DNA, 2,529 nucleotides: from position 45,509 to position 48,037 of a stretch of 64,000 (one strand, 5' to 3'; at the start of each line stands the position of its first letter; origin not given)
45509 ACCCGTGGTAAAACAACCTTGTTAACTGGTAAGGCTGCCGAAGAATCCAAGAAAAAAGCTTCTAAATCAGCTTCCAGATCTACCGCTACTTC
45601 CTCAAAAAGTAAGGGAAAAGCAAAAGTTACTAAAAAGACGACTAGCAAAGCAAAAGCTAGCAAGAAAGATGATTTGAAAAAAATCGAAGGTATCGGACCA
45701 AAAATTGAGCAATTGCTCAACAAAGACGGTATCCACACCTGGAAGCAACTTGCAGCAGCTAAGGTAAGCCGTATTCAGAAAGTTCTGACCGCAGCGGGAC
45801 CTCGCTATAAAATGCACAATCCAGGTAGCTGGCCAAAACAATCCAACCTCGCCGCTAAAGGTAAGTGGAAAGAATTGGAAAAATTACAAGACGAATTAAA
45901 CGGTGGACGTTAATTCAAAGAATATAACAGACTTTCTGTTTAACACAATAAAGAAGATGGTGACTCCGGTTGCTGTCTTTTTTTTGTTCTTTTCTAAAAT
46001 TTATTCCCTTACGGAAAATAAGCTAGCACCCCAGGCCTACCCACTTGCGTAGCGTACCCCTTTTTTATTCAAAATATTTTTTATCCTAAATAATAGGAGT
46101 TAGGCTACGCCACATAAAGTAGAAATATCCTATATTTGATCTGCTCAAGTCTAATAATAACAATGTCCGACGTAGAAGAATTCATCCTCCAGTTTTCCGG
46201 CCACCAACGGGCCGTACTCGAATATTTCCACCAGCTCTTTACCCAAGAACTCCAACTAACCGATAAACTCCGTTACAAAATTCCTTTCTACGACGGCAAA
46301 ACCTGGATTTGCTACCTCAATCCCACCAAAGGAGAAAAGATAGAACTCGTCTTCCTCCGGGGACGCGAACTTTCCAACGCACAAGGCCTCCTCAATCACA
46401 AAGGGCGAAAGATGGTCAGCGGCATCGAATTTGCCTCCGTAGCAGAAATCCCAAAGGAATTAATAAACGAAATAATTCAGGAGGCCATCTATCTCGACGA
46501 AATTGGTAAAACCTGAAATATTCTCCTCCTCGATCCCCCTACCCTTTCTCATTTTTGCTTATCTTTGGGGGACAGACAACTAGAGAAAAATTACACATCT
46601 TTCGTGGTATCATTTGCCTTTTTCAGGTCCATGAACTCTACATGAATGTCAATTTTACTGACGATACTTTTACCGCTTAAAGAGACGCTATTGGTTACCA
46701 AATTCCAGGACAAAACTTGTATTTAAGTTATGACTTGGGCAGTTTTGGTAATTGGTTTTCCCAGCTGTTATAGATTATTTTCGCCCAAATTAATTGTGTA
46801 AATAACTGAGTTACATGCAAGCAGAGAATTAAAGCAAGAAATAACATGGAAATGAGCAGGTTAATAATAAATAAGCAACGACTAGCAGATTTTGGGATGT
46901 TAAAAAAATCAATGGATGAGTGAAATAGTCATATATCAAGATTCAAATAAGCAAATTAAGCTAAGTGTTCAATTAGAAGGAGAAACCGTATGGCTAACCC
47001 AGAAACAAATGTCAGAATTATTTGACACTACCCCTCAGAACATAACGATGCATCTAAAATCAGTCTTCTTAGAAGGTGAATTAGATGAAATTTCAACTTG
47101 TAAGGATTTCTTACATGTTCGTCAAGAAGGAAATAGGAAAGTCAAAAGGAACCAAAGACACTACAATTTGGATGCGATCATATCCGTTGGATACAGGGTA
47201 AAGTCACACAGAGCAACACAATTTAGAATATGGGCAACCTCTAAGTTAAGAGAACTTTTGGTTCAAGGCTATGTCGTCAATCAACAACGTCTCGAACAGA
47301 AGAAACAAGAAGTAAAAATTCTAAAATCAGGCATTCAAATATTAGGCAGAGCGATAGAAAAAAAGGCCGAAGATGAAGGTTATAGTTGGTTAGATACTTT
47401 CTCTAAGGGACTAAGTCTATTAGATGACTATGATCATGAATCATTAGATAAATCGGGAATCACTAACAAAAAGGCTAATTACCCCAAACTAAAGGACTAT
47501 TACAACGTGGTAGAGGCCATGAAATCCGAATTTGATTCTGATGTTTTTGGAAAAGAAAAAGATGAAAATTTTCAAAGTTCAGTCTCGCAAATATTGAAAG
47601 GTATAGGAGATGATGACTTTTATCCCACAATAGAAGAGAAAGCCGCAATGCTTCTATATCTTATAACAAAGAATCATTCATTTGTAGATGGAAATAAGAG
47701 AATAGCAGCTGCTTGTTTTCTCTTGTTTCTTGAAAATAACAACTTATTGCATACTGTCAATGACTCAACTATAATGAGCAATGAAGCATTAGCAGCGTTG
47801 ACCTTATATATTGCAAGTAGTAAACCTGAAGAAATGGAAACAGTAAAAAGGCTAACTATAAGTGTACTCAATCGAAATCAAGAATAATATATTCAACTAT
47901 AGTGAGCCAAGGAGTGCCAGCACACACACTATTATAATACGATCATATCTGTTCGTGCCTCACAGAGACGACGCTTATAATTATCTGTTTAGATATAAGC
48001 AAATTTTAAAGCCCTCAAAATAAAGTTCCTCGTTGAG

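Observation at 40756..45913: Three-gene locus: a triple-OmpA membrane anchor followed by two paralogous PEVK-like repeat proteins with H1-like tails and an HhH-like C-terminal domain. Candidate envelope-to-nucleoid tether.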

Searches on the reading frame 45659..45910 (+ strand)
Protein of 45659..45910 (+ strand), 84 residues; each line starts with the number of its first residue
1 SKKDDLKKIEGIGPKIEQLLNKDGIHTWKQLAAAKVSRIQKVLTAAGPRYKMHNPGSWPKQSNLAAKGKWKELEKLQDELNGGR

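Call 30: search_solved_structures(query=A1, max_evalue=1)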
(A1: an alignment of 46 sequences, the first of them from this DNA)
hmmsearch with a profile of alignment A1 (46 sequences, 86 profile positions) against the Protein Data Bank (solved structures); distinct sequences matched with E-value up to 1: 45.
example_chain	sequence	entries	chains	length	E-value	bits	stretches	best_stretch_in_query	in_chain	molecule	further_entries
8yy9_O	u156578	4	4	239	2.1e-10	44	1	2-75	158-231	Reaction center protein O chain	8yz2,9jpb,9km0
9wqv_a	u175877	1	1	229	3.7e-07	33.6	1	3-66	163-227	NADH:ubiquinone oxidoreductase 41 kd complex i subunit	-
3uxo_A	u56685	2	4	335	0.054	17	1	6-36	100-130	DNA polymerase beta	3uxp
3v72_A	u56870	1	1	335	0.054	17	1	6-36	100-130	DNA polymerase beta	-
1bpd_A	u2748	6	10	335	0.054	17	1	6-36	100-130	DNA POLYMERASE BETA | PROTEIN (DNA POLYMERASE BETA (E.C.2.7.7.7))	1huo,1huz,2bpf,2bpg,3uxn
3v7j_A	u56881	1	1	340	0.056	17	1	6-36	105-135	DNA polymerase beta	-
1bpe_A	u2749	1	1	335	0.06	16.9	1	6-36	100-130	DNA POLYMERASE BETA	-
3v7k_A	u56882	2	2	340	0.066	16.8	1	6-36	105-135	DNA polymerase beta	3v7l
1bpb_A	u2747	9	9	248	0.12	15.9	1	6-36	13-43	DNA POLYMERASE BETA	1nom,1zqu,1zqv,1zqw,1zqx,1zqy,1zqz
2van_A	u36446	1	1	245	0.12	15.9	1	6-36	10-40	DNA POLYMERSE BETA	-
1jn3_A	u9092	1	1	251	0.12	15.9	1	6-36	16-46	DNA POLYMERASE BETA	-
1rpl_A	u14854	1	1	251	0.12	15.9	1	6-36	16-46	DNA POLYMERASE BETA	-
3k75_D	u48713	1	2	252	0.13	15.8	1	6-36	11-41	DNA polymerase beta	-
3ogu_A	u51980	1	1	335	0.14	15.7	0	6-36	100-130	DNA polymerase beta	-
4m47_A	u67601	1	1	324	0.14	15.7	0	6-36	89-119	DNA polymerase beta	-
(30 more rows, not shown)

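Call 35: predict_structure(alignment_id=A1)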
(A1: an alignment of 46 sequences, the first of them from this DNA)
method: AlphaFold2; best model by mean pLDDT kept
length: 84 residues; sequences in the alignment: 46
mean_pLDDT: 95.1   pTM: 0.85
mean pLDDT of the five models: 95.1, 95.0, 95.0, 94.3, 94.2
residues with pLDDT >= 90: 75; 70-90: 6; 50-70: 2; < 50: 1
segments of 3 or more residues with pLDDT < 50: none
pLDDT, mean of each block of 10 residues (from residue 1): 92 98 98 98 96 95 99 96 69
secondary structure, 60 per line:
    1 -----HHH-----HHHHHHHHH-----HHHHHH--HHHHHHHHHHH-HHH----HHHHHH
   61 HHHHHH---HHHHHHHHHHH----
elements in order: H14-22 H28-33 H36-46 H55-66 H70-80

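Call 38: fold_search(model_id=the predicted structure, library=pdb)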
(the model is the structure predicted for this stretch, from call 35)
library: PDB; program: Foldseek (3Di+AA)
matches with E <= 10: 133; with E <= 0.001: 0
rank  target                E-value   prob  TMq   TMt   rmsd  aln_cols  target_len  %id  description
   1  5aga                  3.2e-01  0.99  0.50  0.06   1.2        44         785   27  Crystal structure of the Helicase domain of human DNA polymerase theta in complex with AMPPNP (released 2015-02-25)
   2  5a9f                  4.3e-01  0.98  0.49  0.06   1.2        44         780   27  Crystal structure of the Helicase domain of human DNA polymerase theta in complex with ADP (released 2015-12-16)
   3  4mtn                  4.3e-01  0.87  0.57  0.13   9.5        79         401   10  Crystal structure of transcription termination factor NusA from Planctomyces limnophilus DSM 3776 (released 2013-10-02)
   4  5a9j_A                4.6e-01  0.97  0.63  0.07   3.9        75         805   16  Crystal structure of the Helicase domain of human DNA polymerase theta, apo-form (released 2015-12-16)
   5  5a9j_C                5.2e-01  0.97  0.49  0.06   1.2        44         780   27  Crystal structure of the Helicase domain of human DNA polymerase theta, apo-form (released 2015-12-16)
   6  5a9j_D                5.6e-01  0.57  0.48  0.07   7.4        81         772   20  Crystal structure of the Helicase domain of human DNA polymerase theta, apo-form (released 2015-12-16)
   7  2zud_B                6.7e-01  0.84  0.50  0.16   3.2        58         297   17  Crystal Structure of Left-handed RadA Filament (released 2009-04-07)
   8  5a9j_B                7.1e-01  0.57  0.52  0.07   7.4        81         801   21  Crystal structure of the Helicase domain of human DNA polymerase theta, apo-form (released 2015-12-16)
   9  2z43_C                7.6e-01  0.87  0.54  0.17   3.3        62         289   18  Structure of a twinned crystal of RadA (released 2007-11-13)
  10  2bke                  8.1e-01  0.84  0.53  0.17   3.3        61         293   18  Conformational Flexibility Revealed by the Crystal Structure of a Crenarchaeal RadA (released 2005-03-16)
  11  3fyh                  8.6e-01  0.89  0.41  0.12   0.7        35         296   23  Recombinase in complex with ADP and metatungstate (released 2009-09-01)
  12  3ntu                  1.2e+00  0.89  0.44  0.12   0.7        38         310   24  RADA RECOMBINASE D302K MUTANT IN COMPLEX with AMP-PNP (released 2011-07-27)
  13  2z43_B                1.2e+00  0.77  0.54  0.17   3.3        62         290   18  Structure of a twinned crystal of RadA (released 2007-11-13)
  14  2zuc_A                1.4e+00  0.66  0.52  0.16   3.2        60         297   18  Crystal structure of left-handed RadA filament (released 2009-04-07)
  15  1pzn_A                1.4e+00  0.60  0.49  0.15   2.6        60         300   22  Rad51 (RadA) (released 2003-09-09)
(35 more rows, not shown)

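Call 41: find_related_loci(query=A1, collection=genome_contigs, flank=7000)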
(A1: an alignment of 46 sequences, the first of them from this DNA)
Query A1 (84 aa) in genome_contigs; peptide patterns used: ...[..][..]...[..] (x = any residue, [..] = any of these).
600 stretches matched a pattern (row limit reached: there are more); 572 encode a relative of the query (tblastn E <= 1e-3); the best 80 are kept; 80 distinct loci.
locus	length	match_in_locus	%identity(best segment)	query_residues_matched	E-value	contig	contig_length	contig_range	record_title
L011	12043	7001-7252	98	1-84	8e-54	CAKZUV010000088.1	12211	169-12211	MAG: uncultured Saprospiraceae bacterium isolate L4_Bin_Bin_16_1 genome assembly, contig: c_000000642970, whole genome s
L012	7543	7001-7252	76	1-84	6e-40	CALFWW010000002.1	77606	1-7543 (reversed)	MAG: uncultured Saprospiraceae bacterium isolate L1_Bin_Bin_136_sub_1 genome assembly, contig: c_000000376625, whole gen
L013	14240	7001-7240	73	4-83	4e-36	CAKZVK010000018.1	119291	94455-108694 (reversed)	MAG: uncultured Saprospiraceae bacterium isolate L4_Bin_Bin_63_1 genome assembly, contig: c_000000146829, whole genome s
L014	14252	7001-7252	70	1-84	6e-36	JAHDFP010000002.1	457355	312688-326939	MAG: Saprospiraceae bacterium isolate MAG-25 RZ_19, whole genome shotgun sequence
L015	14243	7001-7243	69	4-84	4e-36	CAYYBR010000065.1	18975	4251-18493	MAG TPA_asm: uncultured Saprospiraceae bacterium isolate binchicken_co258_123 genome assembly, contig: NODE_1848_length_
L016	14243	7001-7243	64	4-84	8e-35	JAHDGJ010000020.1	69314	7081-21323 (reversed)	MAG: Saprospiraceae bacterium isolate MAG-43 RZ_1093, whole genome shotgun sequence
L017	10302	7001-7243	67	4-84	7e-35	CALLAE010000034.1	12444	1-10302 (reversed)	MAG: uncultured Saprospiraceae bacterium isolate L1_Bin_MAXBIN__071_sub_1 genome assembly, contig: c_000001113298, whole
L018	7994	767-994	72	9-84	1e-34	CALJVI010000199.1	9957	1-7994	MAG: uncultured Saprospiraceae bacterium isolate H3_Bin_Bin_203_sub_1_1 genome assembly, contig: c_000001047155, whole g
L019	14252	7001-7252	62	1-84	3e-34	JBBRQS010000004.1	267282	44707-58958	MAG: Chitinophagales bacterium isolate metawrap_la1_62 W_la1_62_k141_2134483L_267282_cov_26.2393, whole genome shotgun s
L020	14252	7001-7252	65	1-84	7e-34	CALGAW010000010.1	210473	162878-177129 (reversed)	MAG: uncultured Saprospiraceae bacterium isolate H3_Bin_METABAT__76_sub_1_1 genome assembly, contig: c_000000434779, who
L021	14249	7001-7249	61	2-84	9e-33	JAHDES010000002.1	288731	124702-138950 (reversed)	MAG: Saprospiraceae bacterium isolate MAG-187 RZ_64, whole genome shotgun sequence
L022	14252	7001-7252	60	1-84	9e-33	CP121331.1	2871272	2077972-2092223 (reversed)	MAG: Sphingobacteriales bacterium isolate NCC532_bact_6916 chromosome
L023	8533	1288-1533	65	3-84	7e-33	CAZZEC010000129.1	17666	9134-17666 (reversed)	MAG TPA_asm: uncultured Bacteroidia bacterium isolate SRP128890_co1_232 genome assembly, contig: NODE_5049_length_17666_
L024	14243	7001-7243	65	4-84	2e-32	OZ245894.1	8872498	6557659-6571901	MAG: Saprospiraceae bacterium isolate 95635b9e-7190-4540-af38-e21a3cfd68f5 genome assembly, chromosome: 1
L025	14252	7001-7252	62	1-84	2e-32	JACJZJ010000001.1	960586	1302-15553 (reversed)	MAG: Flavobacteriales bacterium isolate HK-STAS-BACT-61 HK-STAS-BACT-61_1, whole genome shotgun sequence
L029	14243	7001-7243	63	4-84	5e-32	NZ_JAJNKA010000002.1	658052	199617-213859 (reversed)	Portibacter lacus strain YM8-076 NODE_2_length_658052_cov_31.408161, whole genome shotgun sequence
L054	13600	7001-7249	59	2-84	5e-31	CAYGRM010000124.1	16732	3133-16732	MAG TPA_asm: uncultured Saprospiraceae bacterium isolate ERP117304_co3_219 genome assembly, contig: NODE_4873_length_167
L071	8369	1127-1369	60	4-84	2e-30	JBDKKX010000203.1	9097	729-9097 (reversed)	MAG: Bacteroidota bacterium isolate hopbrook_2019_sw_WHONDRS-S19S_0012_A_bin.2 scaffold_0000513, whole genome shotgun se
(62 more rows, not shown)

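Call 46: search_protein_families(library=pfam, proteins=[L029:5021-7249:+, L016:5486-7249:+, L024:6521-7249:+, L019:6485-7258:+, L021:6332-7261:+, L054:5561-7255:+, L071:179-1381:+, L013:6251-7246:+], max_evalue=0.001)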
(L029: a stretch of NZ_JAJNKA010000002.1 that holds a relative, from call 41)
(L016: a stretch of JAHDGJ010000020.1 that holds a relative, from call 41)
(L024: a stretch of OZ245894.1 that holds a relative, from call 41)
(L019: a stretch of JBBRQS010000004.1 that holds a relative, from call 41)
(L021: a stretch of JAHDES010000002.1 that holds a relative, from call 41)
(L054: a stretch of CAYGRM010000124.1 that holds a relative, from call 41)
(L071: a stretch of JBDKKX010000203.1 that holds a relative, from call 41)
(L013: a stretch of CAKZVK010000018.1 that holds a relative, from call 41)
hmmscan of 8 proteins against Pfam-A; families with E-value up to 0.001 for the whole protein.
L029:5021-7249:+ (742 aa): 6 families
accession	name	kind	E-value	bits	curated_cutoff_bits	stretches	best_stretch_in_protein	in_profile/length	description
PF00575.29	S1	-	2.3e-80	265.4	22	6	238-309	2-74/74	S1 RNA binding domain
PF23459.1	S1_RRP5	-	4.5e-26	91.7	27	2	414-480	5-70/72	RRP5 S1 domain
PF13509.12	S1_2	-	2.9e-09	37.3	21.8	0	75-122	4-49/61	S1 domain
PF14520.12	HHH_5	-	9.7e-09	36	27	1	661-699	2-40/57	Helix-hairpin-helix domain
PF21710.3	Spt6_S1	-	2.3e-08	34.6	27.5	1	323-396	14-87/91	Spt6, S1/OB domain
PF11731.14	Cdd1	-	0.00049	20.7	25.5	1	658-702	3-47/86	Pathogenicity locus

L016:5486-7249:+ (587 aa): 2 families
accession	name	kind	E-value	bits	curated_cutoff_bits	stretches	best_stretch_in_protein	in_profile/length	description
PF03916.19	NrfD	-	8.7e-22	78.6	25.8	1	70-392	6-308/313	Polysulphide reductase, NrfD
PF14520.12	HHH_5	-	1.1e-06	29.5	27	1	506-544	2-40/57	Helix-hairpin-helix domain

L024:6521-7249:+ (242 aa): 7 families
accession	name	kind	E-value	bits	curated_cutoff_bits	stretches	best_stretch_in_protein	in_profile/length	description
PF14520.12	HHH_5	-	1.6e-08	35.4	27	1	161-199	2-40/57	Helix-hairpin-helix domain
PF16561.11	AMPK1_CBM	-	2.4e-07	31.3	26.8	1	25-79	9-59/85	Glycogen recognition site of AMP-activated protein kinase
PF00686.25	CBM_20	-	2.8e-05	24.3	23.3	1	13-85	2-81/97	Starch binding domain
PF07382.16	HC2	-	3.3e-05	24.5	40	1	103-161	42-146/194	Histone H1-like nucleoprotein HC2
PF10391.15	DNA_pol_lambd_f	-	0.00031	20.9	29.8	0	163-196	3-39/51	Fingers domain of DNA polymerase lambda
PF02922.24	CBM_48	-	0.00041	21.1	22.4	1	26-86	21-82/83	Carbohydrate-binding module 48 (Isoamylase N-terminal domain)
PF14229.12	DUF4332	-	0.00071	20.2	23.2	1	130-202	24-94/122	Domain of unknown function (DUF4332)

L019:6485-7258:+ (257 aa): 4 families
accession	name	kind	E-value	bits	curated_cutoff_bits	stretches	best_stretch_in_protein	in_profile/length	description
PF01016.24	Ribosomal_L27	-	1.8e-33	114.9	20.5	1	2-78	1-76/79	Ribosomal L27 protein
PF14520.12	HHH_5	-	9.9e-07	29.6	27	1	176-214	2-40/57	Helix-hairpin-helix domain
PF14229.12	DUF4332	-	0.00021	21.9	23.2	1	174-214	51-91/122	Domain of unknown function (DUF4332)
PF00633.29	HHH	-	0.00072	19.7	24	0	173-193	8-28/30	Helix-hairpin-helix motif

L021:6332-7261:+ (309 aa): 3 families
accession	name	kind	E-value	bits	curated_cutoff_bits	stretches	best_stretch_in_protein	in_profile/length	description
PF00886.24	Ribosomal_S16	-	1.6e-26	92.5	27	1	9-67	1-62/62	Ribosomal protein S16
PF14520.12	HHH_5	-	1.9e-07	31.9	27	1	226-264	2-40/57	Helix-hairpin-helix domain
PF14229.12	DUF4332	-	0.00033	21.3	23.2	1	227-271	54-98/122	Domain of unknown function (DUF4332)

L054:5561-7255:+ (564 aa): 7 families
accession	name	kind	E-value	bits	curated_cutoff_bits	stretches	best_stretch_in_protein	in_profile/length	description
PF00534.26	Glycos_transf_1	-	1.3e-33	116.4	26.4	1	263-421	4-168/172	Glycosyl transferases group 1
PF13692.12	Glyco_trans_1_4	-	2.5e-27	96.3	27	1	273-411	2-142/142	Glycosyl transferases group 1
PF13439.12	Glyco_transf_4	-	2.4e-18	67.2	28.5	1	158-260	61-168/170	Glycosyltransferase Family 4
PF20706.3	GT4-conflict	-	2.6e-17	63.3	26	1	249-440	172-356/385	Family 4 Glycosyltransferase in conflict systems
PF08323.17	Glyco_transf_5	-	1.5e-15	58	22.7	1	6-243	1-228/239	Starch synthase catalytic domain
PF13579.12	Glyco_trans_4_4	-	2.2e-12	48.1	29.7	1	155-257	57-158/158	Glycosyl transferase 4-like domain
PF13477.12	Glyco_trans_4_2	-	0.00061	20.4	23.4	0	152-230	58-136/139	Glycosyl transferase 4-like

L071:179-1381:+ (400 aa): 2 families
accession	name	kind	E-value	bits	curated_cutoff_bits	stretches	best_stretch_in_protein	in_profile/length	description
PF14520.12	HHH_5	-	1.6e-05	25.7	27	1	317-354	2-39/57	Helix-hairpin-helix domain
PF12680.13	SnoaL_2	-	0.00025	22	27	1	38-128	11-100/102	SnoaL-like domain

L013:6251-7246:+ (331 aa): 2 families
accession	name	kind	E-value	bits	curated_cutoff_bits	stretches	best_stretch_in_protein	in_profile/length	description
PF01483.27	P_proprotein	-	6.4e-38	129.2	21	2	151-233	4-86/86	Proprotein convertase P-domain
PF14520.12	HHH_5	-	3.6e-06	27.8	27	1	252-289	3-40/57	Helix-hairpin-helix domain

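Call 79: search_protein_representatives(alignment_id=A1)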
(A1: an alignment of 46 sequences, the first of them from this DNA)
Query: 46 sequences, 86 profile positions. Proteins with E-value up to 0.001 (for the whole library): 13604; up to 1e-10: 7126; up to 1e-30: 1090. The best 150 are listed.
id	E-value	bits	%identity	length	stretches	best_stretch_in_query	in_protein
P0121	6.1e-252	831.0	-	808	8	3-84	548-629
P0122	2.6e-233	771.3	-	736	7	2-84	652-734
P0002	3.1e-207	687.7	-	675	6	2-84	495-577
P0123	7.3e-185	616.0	-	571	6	2-84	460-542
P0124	2.5e-159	534.2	-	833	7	2-85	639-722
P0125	4.6e-158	530.1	-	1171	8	3-84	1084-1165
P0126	1.1e-153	516.1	-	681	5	1-85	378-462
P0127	2.5e-152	511.7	-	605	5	2-84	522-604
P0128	1.2e-150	506.3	-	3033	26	3-67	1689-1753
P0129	8.2e-147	494.0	-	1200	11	2-74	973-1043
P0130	3.9e-145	488.7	-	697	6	2-84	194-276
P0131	5.2e-142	478.7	-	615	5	2-84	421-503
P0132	2.5e-140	473.2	-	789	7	3-85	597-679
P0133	1.8e-139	470.5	-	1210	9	4-84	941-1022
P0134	5.1e-126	427.4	-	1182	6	2-79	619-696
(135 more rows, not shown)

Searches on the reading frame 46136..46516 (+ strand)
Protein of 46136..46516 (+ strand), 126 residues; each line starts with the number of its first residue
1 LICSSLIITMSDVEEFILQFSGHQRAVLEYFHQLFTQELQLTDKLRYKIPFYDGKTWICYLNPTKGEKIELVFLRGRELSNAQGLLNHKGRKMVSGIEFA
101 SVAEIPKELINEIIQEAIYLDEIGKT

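Call 3: search_protein_families(library=pfam, proteins=[window:46136-46516:+], max_evalue=0.1)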
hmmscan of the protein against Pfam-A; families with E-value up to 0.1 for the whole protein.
window:46136-46516:+ (126 aa): 2 families
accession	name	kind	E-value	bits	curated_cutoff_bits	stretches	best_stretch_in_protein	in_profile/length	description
PF08818.16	DUF1801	-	1.1e-11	45.4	27.2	1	24-118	1-85/85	Domain of unknown function (DU1801)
PF03639.19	Glyco_hydro_81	-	0.0065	16.1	25.6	1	33-80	151-198/323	Glycosyl hydrolase family 81 N-terminal domain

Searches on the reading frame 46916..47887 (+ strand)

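Call 3: search_protein_families(library=pfam, proteins=[window:46916-47887:+], max_evalue=0.1)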
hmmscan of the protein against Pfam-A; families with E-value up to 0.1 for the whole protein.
window:46916-47887:+ (323 aa): 2 families
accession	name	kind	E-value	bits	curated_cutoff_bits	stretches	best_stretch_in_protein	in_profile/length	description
PF13310.11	Virulence_RhuM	-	2.2e-26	93.1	33.7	1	60-131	1-72/252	Virulence protein RhuM family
PF02661.23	Fic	-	2.4e-10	41.6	24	1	222-272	38-93/93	Fic/DOC family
